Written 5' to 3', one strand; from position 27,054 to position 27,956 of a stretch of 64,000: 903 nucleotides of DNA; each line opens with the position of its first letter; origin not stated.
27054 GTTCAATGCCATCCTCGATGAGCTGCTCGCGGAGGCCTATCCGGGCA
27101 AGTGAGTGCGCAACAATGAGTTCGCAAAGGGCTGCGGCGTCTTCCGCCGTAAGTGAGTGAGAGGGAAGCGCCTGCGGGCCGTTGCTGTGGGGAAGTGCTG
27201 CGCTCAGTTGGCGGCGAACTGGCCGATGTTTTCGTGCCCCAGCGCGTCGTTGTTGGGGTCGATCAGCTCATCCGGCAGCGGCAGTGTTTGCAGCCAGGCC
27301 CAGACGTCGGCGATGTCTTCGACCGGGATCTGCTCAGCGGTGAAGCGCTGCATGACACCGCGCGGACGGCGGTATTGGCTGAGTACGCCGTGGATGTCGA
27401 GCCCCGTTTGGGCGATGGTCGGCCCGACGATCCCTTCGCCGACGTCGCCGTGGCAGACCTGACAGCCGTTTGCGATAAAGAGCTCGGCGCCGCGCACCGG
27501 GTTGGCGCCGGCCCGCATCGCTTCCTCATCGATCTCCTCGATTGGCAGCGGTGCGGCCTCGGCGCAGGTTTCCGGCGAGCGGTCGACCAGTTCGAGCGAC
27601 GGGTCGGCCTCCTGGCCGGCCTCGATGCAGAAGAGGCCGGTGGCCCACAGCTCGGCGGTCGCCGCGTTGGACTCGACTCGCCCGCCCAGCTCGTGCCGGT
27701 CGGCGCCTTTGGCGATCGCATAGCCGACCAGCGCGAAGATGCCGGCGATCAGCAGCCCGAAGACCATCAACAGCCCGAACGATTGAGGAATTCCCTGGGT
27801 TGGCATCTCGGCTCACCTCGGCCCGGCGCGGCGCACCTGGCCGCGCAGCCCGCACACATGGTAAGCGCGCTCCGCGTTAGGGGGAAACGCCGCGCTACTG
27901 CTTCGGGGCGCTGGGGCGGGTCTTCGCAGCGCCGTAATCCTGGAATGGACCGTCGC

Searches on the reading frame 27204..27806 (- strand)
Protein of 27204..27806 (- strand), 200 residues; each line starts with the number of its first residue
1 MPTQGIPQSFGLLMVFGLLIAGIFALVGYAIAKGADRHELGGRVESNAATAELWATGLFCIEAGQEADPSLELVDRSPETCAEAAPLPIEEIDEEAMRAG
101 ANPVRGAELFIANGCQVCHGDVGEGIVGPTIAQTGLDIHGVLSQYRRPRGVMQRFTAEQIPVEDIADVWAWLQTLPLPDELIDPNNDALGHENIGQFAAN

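Call 3: search_protein_families(library=pfam, proteins=[window:27204-27806:-], max_evalue=1)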
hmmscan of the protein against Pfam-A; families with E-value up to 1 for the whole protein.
window:27204-27806:- (200 aa): 2 families
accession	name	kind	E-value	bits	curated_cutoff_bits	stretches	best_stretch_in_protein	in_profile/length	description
PF13442.11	Cytochrome_CBB3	-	1.6e-07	32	27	1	103-172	3-68/68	Cytochrome C oxidase, cbb3-type, subunit III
PF00034.26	Cytochrom_C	-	3.1e-06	28.8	21.3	1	105-175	3-89/90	Cytochrome c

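Call 4: search_protein_families(library=ncbifam, proteins=[window:27204-27806:-], max_evalue=1)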
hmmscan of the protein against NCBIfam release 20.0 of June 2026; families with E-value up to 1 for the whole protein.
window:27204-27806:- (200 aa): 8 families
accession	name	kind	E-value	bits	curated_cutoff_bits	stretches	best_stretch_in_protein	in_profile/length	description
NF045773.1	cytochro_C550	exception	3.9e-05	23.6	125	1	100-167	45-114/118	cytochrome c550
NF045774.1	cytochro_C551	exception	0.005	16.8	118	1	104-173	39-107/110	cytochrome c551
TIGR03872.1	cytochrome_MoxG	equivalog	0.01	16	147.8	1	105-133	46-73/133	cytochrome c(L), periplasmic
NF050122.1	bc1_QcrC_actin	exception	0.012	14.9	200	1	96-173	129-209/253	cytochrome bc1 complex diheme cytochrome c subunit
TIGR00782.1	ccoP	equivalog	0.021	14.1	179.95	1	103-128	203-227/285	cytochrome-c oxidase, cbb3-type subunit III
NF011054.0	PRK14486.1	equivalog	0.12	11.9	447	1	104-134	216-245/294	putative bifunctional cbb3-type cytochrome c oxidase subunit II/cytochrome c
TIGR03883.1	DUF2342_F420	subfamily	0.13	11.3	171.35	1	134-185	291-339/346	uncharacterized protein, coenzyme F420 biosynthesis associated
TIGR02603.1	CxxCH_TIGR02603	domain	0.15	12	68.15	1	103-164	3-67/134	putative heme-binding domain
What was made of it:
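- There is no match to Sco/SenC or CopC (calls 3, 4).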
